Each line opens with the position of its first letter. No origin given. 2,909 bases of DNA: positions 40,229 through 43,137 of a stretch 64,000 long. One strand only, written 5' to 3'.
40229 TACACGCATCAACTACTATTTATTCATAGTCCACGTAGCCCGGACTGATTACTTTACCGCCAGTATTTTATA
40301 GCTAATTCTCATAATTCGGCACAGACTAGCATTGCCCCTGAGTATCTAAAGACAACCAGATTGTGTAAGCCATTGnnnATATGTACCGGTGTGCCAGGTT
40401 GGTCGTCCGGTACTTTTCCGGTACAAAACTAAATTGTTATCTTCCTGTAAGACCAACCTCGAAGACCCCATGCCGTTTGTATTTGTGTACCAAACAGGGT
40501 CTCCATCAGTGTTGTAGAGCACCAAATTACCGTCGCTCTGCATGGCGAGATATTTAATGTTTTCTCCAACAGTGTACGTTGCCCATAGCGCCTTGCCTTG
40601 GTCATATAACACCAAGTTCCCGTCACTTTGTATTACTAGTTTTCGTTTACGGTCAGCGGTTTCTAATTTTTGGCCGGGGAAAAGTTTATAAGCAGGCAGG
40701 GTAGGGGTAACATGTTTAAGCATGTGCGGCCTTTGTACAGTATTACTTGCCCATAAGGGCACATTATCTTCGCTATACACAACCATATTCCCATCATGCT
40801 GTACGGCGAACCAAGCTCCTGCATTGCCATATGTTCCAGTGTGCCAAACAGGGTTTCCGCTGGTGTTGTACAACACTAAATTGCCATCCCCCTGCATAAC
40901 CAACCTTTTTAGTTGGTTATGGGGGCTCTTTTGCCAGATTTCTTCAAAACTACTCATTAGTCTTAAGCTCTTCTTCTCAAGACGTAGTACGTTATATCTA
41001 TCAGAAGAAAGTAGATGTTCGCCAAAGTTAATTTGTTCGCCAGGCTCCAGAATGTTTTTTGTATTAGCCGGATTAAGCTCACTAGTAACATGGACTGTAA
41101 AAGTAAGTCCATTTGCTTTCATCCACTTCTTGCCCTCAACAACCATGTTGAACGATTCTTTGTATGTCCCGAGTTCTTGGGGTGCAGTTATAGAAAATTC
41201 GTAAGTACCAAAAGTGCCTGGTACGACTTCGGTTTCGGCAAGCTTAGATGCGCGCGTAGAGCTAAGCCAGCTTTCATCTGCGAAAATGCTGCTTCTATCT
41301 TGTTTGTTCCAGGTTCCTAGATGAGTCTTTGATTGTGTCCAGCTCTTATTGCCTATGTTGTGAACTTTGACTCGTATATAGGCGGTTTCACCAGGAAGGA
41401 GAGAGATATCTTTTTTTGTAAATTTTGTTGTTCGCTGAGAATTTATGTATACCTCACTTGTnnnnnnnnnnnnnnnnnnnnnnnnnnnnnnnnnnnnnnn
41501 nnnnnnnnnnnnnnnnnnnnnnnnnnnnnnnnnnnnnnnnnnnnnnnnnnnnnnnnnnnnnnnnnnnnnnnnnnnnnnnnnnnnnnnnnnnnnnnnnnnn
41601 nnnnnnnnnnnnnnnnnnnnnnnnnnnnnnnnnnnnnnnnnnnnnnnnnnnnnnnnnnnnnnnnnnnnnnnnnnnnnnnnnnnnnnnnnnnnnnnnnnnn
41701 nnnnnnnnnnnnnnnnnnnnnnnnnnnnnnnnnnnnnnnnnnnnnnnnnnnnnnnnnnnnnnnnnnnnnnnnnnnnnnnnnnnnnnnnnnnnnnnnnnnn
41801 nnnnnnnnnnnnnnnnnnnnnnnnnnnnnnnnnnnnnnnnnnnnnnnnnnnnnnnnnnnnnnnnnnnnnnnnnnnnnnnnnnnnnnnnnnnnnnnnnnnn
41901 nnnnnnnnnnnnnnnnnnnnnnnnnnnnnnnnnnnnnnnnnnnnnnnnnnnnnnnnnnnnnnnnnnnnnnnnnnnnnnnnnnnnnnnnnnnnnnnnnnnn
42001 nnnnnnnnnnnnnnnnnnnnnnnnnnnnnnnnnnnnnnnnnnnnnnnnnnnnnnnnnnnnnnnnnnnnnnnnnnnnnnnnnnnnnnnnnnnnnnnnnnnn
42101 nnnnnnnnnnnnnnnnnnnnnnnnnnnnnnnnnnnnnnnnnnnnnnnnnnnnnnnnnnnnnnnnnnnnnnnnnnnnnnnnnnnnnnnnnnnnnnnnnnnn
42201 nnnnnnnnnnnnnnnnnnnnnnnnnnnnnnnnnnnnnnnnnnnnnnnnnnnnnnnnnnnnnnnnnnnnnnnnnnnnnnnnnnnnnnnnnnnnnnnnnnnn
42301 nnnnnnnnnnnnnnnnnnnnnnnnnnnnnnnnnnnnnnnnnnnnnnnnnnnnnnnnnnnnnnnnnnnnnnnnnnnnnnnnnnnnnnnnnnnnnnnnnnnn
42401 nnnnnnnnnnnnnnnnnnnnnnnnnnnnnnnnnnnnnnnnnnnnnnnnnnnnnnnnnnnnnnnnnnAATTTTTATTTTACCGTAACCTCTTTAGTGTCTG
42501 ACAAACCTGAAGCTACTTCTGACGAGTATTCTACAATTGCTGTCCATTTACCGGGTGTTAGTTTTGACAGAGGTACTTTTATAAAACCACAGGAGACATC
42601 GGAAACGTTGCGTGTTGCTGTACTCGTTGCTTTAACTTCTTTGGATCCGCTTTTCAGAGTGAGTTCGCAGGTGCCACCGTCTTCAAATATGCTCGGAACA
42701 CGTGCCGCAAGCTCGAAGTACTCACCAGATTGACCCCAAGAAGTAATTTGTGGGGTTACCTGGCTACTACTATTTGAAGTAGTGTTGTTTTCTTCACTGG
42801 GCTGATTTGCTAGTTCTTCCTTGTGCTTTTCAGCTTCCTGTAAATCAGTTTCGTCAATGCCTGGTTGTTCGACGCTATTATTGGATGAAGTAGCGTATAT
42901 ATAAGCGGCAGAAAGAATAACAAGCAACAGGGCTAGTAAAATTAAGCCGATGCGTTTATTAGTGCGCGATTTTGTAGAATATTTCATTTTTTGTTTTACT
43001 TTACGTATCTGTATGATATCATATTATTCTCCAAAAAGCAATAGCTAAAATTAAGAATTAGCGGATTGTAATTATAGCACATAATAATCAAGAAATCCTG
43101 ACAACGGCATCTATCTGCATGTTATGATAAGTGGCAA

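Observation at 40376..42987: Secreted protein with five intact GNA-type mannose-binding motifs embedded in the mannose/rhamnose glycan locus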

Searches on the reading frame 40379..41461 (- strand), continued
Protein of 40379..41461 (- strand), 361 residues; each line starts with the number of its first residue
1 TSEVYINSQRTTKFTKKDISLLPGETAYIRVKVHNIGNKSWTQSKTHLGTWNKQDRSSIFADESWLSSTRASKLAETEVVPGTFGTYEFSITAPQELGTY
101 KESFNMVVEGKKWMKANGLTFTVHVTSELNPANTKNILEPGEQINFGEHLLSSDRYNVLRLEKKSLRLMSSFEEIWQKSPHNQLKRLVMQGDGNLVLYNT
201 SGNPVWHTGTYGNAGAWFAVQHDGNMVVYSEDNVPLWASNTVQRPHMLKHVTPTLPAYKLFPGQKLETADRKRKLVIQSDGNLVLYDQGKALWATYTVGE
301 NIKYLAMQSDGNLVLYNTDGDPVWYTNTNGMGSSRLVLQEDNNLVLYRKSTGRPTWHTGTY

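Call 80: fold_search(model_id=the predicted structure, library=pdb)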
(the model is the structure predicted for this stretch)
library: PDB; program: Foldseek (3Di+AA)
matches with E <= 10: 1881; with E <= 0.001: 298
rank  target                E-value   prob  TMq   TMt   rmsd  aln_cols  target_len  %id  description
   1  4led_B                5.6e-12  1.00  0.24  0.34  18.6       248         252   24  The Crystal Structure of Pyocin L1 bound to D-rhamnose at 2.37 Angstroms (released 2014-02-19)
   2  4le7_B                7.3e-12  1.00  0.24  0.34  18.2       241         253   25  The Crystal Structure of Pyocin L1 at 2.09 Angstroms (released 2014-02-19)
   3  3m7h_A                8.5e-12  1.00  0.24  0.31  19.5       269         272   22  Crystal structure of the bacteriocin LLPA from Pseudomonas sp. (released 2011-03-23)
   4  4gc1_A                1.3e-11  1.00  0.24  0.31  19.7       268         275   23  Crystal structure of the bacteriocin LLPA from pseudomonas sp. in complex with Man alpha(1-2)Man (released 2013-04-10)
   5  1dlp_A                1.5e-11  1.00  0.25  0.38  18.0       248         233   23  STRUCTURAL CHARACTERIZATION OF THE NATIVE FETUIN-BINDING PROTEIN SCILLA CAMPANULATA AGGLUTININ (SCAFET): A NOVEL TWO-D (released 2000-02-10)
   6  4le7_A                2.4e-11  1.00  0.24  0.33  18.1       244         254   24  The Crystal Structure of Pyocin L1 at 2.09 Angstroms (released 2014-02-19)
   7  1dlp_E                6.9e-11  1.00  0.26  0.40  18.0       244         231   24  STRUCTURAL CHARACTERIZATION OF THE NATIVE FETUIN-BINDING PROTEIN SCILLA CAMPANULATA AGGLUTININ (SCAFET): A NOVEL TWO-D (released 2000-02-10)
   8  1dlp_B                1.1e-10  1.00  0.24  0.39  18.4       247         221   24  STRUCTURAL CHARACTERIZATION OF THE NATIVE FETUIN-BINDING PROTEIN SCILLA CAMPANULATA AGGLUTININ (SCAFET): A NOVEL TWO-D (released 2000-02-10)
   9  1dlp_C                1.6e-10  1.00  0.24  0.37  18.4       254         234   23  STRUCTURAL CHARACTERIZATION OF THE NATIVE FETUIN-BINDING PROTEIN SCILLA CAMPANULATA AGGLUTININ (SCAFET): A NOVEL TWO-D (released 2000-02-10)
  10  3m7j_B                5.5e-10  1.00  0.24  0.32  19.2       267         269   22  Crystal structure of the bacteriocin LLPA from pseudomonas sp. in complex with Met-mannose (released 2011-03-23)
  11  3m7h_B                6.1e-10  1.00  0.24  0.32  19.1       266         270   22  Crystal structure of the bacteriocin LLPA from Pseudomonas sp. (released 2011-03-23)
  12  1dlp_F                9.8e-10  1.00  0.24  0.39  17.2       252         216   22  STRUCTURAL CHARACTERIZATION OF THE NATIVE FETUIN-BINDING PROTEIN SCILLA CAMPANULATA AGGLUTININ (SCAFET): A NOVEL TWO-D (released 2000-02-10)
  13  9oee_A                1.5e-09  1.00  0.17  0.10  21.8       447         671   15  S. griseus TUA bound UmbA4 complexes (released 2025-12-17)
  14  3p1l                  1.6e-09  1.00  0.14  0.14  19.2       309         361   14  Crystal structure of Escherichia coli BamB, a lipoprotein component of the beta-barrel assembly machinery complex, nativ (released 2010-12-22)
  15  4tkc                  1.7e-09  1.00  0.29  0.85   1.7       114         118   35  Japanese Marasmius oreades lectin complexed with mannose (released 2015-06-03)
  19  1xd5_C                7.5e-09  1.00  0.28  0.88   1.4       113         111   37  Crystal structures of novel monomeric monocot mannose-binding lectins from Gastrodia elata (released 2005-01-11)
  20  1xd5_A                1.2e-08  1.00  0.28  0.86   1.5       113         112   37  Crystal structures of novel monomeric monocot mannose-binding lectins from Gastrodia elata (released 2005-01-11)
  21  1xd6                  1.3e-08  1.00  0.28  0.88   1.3       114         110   38  Crystal structures of novel monomeric monocot mannose-binding lectins from Gastrodia elata (released 2005-01-11)
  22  1xd5_D                1.3e-08  1.00  0.27  0.85   1.9       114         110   36  Crystal structures of novel monomeric monocot mannose-binding lectins from Gastrodia elata (released 2005-01-11)
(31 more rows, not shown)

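Call 105: find_encoding_contigs(protein=P0141, flank=9000, max_places=1)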
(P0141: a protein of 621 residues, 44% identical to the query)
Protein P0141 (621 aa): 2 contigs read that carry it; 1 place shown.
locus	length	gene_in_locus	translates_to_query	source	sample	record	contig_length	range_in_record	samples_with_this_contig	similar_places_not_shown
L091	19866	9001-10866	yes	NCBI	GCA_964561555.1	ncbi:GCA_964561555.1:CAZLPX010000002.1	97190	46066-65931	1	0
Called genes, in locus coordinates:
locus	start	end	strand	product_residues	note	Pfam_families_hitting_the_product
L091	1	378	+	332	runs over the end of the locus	PF01073:3Beta_HSD, PF01370:Epimerase, PF02719:Polysacc_synt_2, PF04321:RmlD_sub_bind, PF07993:NAD_binding_4, PF16363:GDP_Man_Dehyd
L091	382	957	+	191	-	PF00908:dTDP_sugar_isom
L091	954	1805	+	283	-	PF01370:Epimerase, PF04321:RmlD_sub_bind, PF16363:GDP_Man_Dehyd (weak)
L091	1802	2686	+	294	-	PF00483:NTP_transferase, PF12804:NTP_transf_3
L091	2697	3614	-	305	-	PF01370:Epimerase, PF04321:RmlD_sub_bind, PF16363:GDP_Man_Dehyd, PF02719:Polysacc_synt_2 (weak), PF07993:NAD_binding_4 (weak)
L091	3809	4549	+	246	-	PF00535:Glycos_transf_2, PF10111:Glyco_tranf_2_2 (weak), PF13641:Glyco_tranf_2_3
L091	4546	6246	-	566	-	-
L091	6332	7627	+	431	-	-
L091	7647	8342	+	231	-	PF01370:Epimerase (weak), PF04321:RmlD_sub_bind, PF02719:Polysacc_synt_2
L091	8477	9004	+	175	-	-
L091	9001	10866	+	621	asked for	PF16158:N_BRCA1_IG (weak), PF01453:B_lectin (faint)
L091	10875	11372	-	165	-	PF04138:GtrA_DPMS_TM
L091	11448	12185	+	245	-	PF00535:Glycos_transf_2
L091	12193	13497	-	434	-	PF13489:Methyltransf_23, PF08484:Methyltransf_14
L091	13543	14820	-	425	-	PF22772:WsaF_C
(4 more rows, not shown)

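Call 106: find_encoding_contigs(protein=P0131, flank=9000, max_places=1)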
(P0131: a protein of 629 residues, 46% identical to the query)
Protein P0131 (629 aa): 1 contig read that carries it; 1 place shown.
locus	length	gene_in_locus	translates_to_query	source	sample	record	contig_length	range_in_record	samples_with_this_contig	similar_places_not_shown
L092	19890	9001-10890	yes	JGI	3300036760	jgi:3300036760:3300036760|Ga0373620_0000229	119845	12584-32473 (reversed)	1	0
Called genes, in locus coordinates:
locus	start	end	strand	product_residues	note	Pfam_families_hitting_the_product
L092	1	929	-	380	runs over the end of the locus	PF00534:Glycos_transf_1, PF13692:Glyco_trans_1_4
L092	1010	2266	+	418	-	-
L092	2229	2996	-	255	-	PF13489:Methyltransf_23, PF08241:Methyltransf_11, PF08242:Methyltransf_12 (weak), PF13649:Methyltransf_25 (weak), PF13847:Methyltransf_31 (weak)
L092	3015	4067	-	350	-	PF00535:Glycos_transf_2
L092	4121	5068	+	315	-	PF00535:Glycos_transf_2, PF10111:Glyco_tranf_2_2 (weak)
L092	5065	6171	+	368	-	PF13439:Glyco_transf_4, PF13579:Glyco_trans_4_4 (weak), PF20706:GT4-conflict, PF00534:Glycos_transf_1, PF13692:Glyco_trans_1_4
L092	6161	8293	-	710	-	-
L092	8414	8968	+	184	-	-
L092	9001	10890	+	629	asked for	PF16158:N_BRCA1_IG (weak), PF01453:B_lectin (weak)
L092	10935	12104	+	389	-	PF20706:GT4-conflict, PF00534:Glycos_transf_1, PF13692:Glyco_trans_1_4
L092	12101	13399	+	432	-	PF20706:GT4-conflict (weak), PF00534:Glycos_transf_1, PF13692:Glyco_trans_1_4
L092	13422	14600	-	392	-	PF00005:ABC_tran, PF13304:AAA_21 (faint), PF14524:Wzt_C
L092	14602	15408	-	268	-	PF01061:ABC2_membrane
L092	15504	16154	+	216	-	PF00293:NUDIX (weak)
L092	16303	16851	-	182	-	PF12686:DUF3800 (weak)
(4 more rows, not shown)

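Call 107: find_encoding_contigs(protein=P0155, flank=9000, max_places=1)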
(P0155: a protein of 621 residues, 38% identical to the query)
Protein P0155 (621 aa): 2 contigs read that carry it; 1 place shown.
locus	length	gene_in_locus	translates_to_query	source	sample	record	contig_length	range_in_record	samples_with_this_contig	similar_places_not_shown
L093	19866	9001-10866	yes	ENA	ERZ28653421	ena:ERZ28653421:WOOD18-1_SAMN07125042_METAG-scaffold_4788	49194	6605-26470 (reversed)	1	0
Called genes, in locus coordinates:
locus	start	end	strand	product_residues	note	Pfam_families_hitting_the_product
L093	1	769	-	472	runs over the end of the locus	-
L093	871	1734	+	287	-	PF00483:NTP_transferase, PF12804:NTP_transf_3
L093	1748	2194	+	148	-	PF04138:GtrA_DPMS_TM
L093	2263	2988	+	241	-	PF00535:Glycos_transf_2, PF13641:Glyco_tranf_2_3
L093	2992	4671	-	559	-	PF19830:DUF6311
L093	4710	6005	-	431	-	PF05221:AdoHcyase, PF00670:AdoHcyase_NAD, PF02826:2-Hacid_dh_C, PF07991:KARI_N (weak)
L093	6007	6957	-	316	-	PF00294:PfkB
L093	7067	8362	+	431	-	-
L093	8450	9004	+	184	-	-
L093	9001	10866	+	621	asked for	PF01453:B_lectin (faint), PF16158:N_BRCA1_IG (weak)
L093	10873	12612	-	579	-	-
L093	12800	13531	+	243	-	PF00535:Glycos_transf_2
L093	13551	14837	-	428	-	PF13489:Methyltransf_23, PF08484:Methyltransf_14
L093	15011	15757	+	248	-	PF13489:Methyltransf_23, PF08241:Methyltransf_11 (weak)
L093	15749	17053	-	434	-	PF22772:WsaF_C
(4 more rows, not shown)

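Call 108: find_encoding_contigs(protein=P0125, flank=9000, max_places=1)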
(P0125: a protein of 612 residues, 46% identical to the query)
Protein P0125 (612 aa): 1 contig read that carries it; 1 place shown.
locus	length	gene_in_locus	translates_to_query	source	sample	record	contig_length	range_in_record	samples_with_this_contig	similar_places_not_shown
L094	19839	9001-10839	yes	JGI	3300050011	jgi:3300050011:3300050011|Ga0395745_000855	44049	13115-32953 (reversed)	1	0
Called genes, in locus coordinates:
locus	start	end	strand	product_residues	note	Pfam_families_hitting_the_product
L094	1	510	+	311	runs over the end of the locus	PF01370:Epimerase, PF04321:RmlD_sub_bind, PF16363:GDP_Man_Dehyd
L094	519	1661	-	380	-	PF00534:Glycos_transf_1, PF13692:Glyco_trans_1_4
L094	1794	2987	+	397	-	-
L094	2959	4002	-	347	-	PF00535:Glycos_transf_2, PF10111:Glyco_tranf_2_2, PF13641:Glyco_tranf_2_3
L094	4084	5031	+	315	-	PF00535:Glycos_transf_2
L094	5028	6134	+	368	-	PF13439:Glyco_transf_4, PF13579:Glyco_trans_4_4 (weak), PF20706:GT4-conflict, PF00534:Glycos_transf_1, PF13692:Glyco_trans_1_4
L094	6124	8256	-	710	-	-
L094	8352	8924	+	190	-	-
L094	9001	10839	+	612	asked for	PF16158:N_BRCA1_IG (faint), PF01453:B_lectin (weak)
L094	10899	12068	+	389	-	PF20706:GT4-conflict, PF00534:Glycos_transf_1, PF13692:Glyco_trans_1_4, PF13524:Glyco_trans_1_2 (weak)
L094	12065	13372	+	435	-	PF20706:GT4-conflict (weak), PF00534:Glycos_transf_1, PF13692:Glyco_trans_1_4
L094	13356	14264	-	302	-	PF05050:Methyltransf_21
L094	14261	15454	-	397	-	PF00005:ABC_tran, PF13304:AAA_21 (faint), PF14524:Wzt_C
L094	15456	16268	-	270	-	PF01061:ABC2_membrane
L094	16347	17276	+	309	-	PF01073:3Beta_HSD (weak), PF01370:Epimerase, PF04321:RmlD_sub_bind, PF13460:NAD_binding_10, PF16363:GDP_Man_Dehyd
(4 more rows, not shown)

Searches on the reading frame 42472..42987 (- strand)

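Call 3: search_protein_families(library=pfam, proteins=[window:42472-42987:-], max_evalue=1)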
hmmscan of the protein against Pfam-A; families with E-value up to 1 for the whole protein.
window:42472-42987:- (171 aa): 1 family
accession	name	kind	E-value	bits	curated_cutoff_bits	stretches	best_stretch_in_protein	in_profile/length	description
PF12685.13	SpoIIIAH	-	0.0042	17.5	30.6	1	15-91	4-68/191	SpoIIIAH-like protein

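Call 4: search_protein_families(library=ncbifam, proteins=[window:42472-42987:-], max_evalue=1)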
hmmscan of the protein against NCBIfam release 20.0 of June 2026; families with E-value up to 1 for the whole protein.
window:42472-42987:- (171 aa): 4 families
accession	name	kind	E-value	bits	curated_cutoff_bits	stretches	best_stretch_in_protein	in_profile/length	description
NF042931.1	SAG1386_EF1546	equivalog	0.0016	18.5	80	1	6-82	23-103/158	SAG1386/EF1546 family surface-associated protein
NF053819.1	EF0750_LPXTG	subfamily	0.0073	16.8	47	1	10-77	4-72/105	EF2685/EF0750 family sortase-dependent surface protein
NF033483.0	PknB_PASTA_kin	equivalog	0.015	14.3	450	1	6-130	329-445/563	Stk1 family PASTA domain-containing Ser/Thr kinase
NF038351.1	cyt_ox_assem_30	subfamily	0.06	13.2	27.5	1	8-20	2-14/30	cytochrome oxidase small assembly protein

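Call 8: search_protein_families(library=phrogs, proteins=[window:42472-42987:-], max_evalue=1)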
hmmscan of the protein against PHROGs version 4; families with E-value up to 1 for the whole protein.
window:42472-42987:- (171 aa): 1 family
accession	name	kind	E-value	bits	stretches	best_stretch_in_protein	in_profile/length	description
phrog_38506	-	unknown function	0.013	16.1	1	5-78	40-111/226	-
